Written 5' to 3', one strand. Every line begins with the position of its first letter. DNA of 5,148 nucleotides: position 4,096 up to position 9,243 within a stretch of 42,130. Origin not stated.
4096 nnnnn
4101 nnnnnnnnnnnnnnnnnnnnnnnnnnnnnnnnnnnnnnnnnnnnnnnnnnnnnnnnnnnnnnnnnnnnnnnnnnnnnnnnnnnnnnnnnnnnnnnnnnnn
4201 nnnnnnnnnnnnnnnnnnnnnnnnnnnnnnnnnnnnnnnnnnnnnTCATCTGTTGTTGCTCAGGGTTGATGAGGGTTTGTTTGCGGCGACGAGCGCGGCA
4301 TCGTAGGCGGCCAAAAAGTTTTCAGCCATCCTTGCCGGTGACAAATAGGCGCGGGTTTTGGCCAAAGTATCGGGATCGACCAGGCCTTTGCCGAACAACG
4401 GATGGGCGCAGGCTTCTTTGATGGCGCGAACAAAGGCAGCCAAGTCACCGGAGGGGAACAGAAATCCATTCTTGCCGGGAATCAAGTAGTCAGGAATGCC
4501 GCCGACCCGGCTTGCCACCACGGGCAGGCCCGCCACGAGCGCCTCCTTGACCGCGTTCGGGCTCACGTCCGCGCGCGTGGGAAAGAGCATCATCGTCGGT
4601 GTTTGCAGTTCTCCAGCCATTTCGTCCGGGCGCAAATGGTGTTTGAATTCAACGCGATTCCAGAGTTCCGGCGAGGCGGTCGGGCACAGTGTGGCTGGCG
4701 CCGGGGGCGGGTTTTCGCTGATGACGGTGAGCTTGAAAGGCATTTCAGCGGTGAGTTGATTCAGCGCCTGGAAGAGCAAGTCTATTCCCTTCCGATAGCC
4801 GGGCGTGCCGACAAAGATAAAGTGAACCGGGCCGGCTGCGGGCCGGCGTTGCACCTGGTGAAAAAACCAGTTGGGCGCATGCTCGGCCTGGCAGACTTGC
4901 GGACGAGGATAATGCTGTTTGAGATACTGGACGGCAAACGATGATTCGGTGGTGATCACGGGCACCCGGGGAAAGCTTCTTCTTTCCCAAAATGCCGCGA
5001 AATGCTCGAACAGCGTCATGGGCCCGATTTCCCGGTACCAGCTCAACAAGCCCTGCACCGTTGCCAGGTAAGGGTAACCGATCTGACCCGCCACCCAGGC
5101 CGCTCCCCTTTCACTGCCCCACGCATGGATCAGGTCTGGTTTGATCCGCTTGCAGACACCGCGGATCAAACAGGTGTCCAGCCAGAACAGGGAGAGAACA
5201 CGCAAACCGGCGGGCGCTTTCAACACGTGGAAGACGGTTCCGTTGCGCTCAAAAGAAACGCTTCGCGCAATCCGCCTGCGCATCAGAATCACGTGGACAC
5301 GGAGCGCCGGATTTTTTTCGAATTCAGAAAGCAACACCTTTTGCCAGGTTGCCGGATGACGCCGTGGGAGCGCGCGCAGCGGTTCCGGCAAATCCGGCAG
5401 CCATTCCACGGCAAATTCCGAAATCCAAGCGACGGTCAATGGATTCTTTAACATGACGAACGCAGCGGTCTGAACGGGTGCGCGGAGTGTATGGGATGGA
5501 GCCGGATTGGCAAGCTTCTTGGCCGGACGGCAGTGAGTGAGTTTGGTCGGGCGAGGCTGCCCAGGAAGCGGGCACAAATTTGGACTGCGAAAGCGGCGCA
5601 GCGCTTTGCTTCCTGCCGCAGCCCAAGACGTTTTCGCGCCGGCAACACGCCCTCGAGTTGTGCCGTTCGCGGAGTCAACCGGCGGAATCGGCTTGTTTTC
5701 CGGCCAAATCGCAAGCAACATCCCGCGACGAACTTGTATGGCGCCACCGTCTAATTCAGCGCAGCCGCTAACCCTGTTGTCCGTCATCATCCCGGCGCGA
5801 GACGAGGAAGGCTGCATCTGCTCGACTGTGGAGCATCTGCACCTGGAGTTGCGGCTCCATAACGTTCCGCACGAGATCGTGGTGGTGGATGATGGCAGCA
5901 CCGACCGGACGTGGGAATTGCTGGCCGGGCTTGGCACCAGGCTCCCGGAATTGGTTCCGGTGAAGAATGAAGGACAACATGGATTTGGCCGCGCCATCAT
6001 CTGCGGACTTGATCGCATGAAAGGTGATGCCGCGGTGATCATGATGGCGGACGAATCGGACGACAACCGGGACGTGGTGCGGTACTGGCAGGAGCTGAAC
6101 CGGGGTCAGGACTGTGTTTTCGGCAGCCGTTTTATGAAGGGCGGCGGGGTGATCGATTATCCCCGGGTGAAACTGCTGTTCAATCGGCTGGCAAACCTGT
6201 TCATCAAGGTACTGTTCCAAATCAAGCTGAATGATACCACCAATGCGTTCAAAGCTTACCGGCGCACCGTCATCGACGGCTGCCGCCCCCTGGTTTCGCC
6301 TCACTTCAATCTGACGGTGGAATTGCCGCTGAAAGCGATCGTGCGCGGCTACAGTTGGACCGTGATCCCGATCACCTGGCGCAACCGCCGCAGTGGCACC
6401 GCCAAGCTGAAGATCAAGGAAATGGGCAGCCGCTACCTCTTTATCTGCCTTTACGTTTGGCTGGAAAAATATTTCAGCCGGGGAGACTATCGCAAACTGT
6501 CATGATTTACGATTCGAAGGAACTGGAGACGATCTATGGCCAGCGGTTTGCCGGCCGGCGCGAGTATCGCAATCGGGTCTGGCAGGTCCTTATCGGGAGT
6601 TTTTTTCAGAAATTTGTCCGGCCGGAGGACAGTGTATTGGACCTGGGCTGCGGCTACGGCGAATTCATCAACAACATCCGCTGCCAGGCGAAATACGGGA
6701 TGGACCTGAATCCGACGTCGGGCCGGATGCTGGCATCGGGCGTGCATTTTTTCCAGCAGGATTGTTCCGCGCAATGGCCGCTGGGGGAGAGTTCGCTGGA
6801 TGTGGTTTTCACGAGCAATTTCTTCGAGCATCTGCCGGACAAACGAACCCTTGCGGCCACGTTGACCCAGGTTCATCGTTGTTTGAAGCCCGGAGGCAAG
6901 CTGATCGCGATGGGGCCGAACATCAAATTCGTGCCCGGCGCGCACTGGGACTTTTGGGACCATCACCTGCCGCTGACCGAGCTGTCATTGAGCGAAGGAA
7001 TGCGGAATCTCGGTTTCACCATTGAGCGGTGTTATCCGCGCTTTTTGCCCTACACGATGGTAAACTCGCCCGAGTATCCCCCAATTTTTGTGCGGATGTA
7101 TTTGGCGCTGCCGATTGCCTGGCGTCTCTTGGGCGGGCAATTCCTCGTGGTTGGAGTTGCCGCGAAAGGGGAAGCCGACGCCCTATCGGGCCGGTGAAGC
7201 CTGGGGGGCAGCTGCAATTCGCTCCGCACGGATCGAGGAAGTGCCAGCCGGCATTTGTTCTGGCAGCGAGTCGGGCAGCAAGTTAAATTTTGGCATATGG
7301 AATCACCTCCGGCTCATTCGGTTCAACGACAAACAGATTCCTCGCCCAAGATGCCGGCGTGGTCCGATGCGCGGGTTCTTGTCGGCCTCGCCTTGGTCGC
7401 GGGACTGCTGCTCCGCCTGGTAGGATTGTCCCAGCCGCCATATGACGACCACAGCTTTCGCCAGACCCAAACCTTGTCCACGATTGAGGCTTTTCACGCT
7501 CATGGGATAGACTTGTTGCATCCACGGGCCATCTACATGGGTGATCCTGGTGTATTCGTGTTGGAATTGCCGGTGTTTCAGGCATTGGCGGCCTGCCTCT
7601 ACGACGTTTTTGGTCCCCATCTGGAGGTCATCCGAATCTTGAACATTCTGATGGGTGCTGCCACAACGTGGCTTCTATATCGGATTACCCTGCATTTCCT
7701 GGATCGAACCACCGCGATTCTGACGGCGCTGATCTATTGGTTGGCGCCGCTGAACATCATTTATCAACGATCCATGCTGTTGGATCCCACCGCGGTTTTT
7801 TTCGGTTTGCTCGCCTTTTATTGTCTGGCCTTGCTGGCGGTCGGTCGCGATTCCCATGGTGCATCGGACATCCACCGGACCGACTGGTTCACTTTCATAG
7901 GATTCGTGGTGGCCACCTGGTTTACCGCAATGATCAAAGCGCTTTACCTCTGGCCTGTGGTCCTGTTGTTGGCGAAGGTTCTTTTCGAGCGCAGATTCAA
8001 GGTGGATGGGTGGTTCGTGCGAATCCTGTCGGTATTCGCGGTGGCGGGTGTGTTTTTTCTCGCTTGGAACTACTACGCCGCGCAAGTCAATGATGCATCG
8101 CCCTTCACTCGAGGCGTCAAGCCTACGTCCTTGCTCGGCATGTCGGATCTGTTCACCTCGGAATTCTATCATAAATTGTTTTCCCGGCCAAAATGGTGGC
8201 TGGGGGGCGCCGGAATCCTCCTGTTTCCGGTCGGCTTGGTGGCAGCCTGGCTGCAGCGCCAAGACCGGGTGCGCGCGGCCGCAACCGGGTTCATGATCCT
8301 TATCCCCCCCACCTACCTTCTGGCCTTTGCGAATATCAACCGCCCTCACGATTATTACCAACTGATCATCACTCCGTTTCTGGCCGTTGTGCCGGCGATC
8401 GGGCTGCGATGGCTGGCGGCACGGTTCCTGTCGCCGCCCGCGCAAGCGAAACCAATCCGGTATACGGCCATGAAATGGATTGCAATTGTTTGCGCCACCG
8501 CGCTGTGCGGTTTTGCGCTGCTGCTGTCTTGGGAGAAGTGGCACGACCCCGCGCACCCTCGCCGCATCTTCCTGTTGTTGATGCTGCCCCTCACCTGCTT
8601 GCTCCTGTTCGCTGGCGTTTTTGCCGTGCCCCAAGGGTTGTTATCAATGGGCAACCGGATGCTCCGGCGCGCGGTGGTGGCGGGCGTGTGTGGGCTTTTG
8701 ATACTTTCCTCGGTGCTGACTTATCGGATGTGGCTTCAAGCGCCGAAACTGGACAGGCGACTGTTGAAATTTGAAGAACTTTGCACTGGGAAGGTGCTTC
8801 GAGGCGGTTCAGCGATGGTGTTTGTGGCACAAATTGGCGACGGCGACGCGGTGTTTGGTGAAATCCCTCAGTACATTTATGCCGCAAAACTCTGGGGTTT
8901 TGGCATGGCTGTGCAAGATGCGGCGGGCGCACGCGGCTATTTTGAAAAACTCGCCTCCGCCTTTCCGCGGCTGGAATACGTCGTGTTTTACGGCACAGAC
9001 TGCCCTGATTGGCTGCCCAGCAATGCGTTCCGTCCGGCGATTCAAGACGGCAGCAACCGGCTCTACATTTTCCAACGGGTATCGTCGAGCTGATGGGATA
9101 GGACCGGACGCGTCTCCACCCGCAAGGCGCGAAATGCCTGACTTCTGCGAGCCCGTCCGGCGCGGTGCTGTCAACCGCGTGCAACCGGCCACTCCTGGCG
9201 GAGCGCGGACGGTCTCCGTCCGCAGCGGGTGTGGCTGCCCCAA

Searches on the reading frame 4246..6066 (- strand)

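Call 11: search_protein_families(library=pfam, proteins=[window:4246-6066:-], max_evalue=0.001)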
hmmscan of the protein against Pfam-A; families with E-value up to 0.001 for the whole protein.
window:4246-6066:- (606 aa): 4 families
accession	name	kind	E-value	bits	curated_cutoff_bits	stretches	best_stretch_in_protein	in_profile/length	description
PF13692.12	Glyco_trans_1_4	-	7.1e-21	75.4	27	1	415-552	3-139/142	Glycosyl transferases group 1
PF00534.26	Glycos_transf_1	-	7.8e-17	61.8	26.4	1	412-553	14-156/172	Glycosyl transferases group 1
PF13439.12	Glyco_transf_4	-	7.7e-08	33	28.5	1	257-389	22-155/170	Glycosyltransferase Family 4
PF13524.12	Glyco_trans_1_2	-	0.00034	21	25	1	468-556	23-115/144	Glycosyl transferase-like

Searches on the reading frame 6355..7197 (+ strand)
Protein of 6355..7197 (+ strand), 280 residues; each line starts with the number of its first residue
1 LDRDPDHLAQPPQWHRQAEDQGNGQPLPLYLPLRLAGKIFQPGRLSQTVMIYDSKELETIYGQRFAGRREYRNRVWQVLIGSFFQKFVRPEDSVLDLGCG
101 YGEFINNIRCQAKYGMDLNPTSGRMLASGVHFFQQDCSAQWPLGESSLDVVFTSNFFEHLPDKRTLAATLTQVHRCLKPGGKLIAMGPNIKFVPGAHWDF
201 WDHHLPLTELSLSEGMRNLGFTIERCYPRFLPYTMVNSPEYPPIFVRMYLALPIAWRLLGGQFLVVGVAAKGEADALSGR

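Call 11: search_protein_families(library=pfam, proteins=[window:6355-7197:+], max_evalue=0.001)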
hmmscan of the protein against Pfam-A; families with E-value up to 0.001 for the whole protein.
window:6355-7197:+ (280 aa): 5 families
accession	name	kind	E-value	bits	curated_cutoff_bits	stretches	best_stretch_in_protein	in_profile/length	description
PF13489.12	Methyltransf_23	-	1.1e-13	51.7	27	1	69-223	2-161/164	Methyltransferase domain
PF08241.18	Methyltransf_11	-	2.6e-12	47.6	21.2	1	95-184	1-94/95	Methyltransferase domain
PF13649.12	Methyltransf_25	-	3.3e-11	44.2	27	1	94-181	1-97/97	Methyltransferase domain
PF08242.18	Methyltransf_12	-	1.4e-09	39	30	1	95-183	1-98/98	Methyltransferase domain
PF13847.12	Methyltransf_31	-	1.9e-07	31.3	27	1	91-189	4-113/145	Methyltransferase domain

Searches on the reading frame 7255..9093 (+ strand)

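Call 11: search_protein_families(library=pfam, proteins=[window:7255-9093:+], max_evalue=0.001)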
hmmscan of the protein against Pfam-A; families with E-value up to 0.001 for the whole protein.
window:7255-9093:+ (612 aa): 2 families
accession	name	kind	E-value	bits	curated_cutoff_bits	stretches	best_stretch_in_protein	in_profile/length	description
PF02366.24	PMT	-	2.4e-07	31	22.7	1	126-276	85-241/245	Dolichyl-phosphate-mannose-protein mannosyltransferase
PF13231.12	PMT_2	-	3.2e-06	27.9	26.1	1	106-263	4-153/160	Dolichyl-phosphate-mannose-protein mannosyltransferase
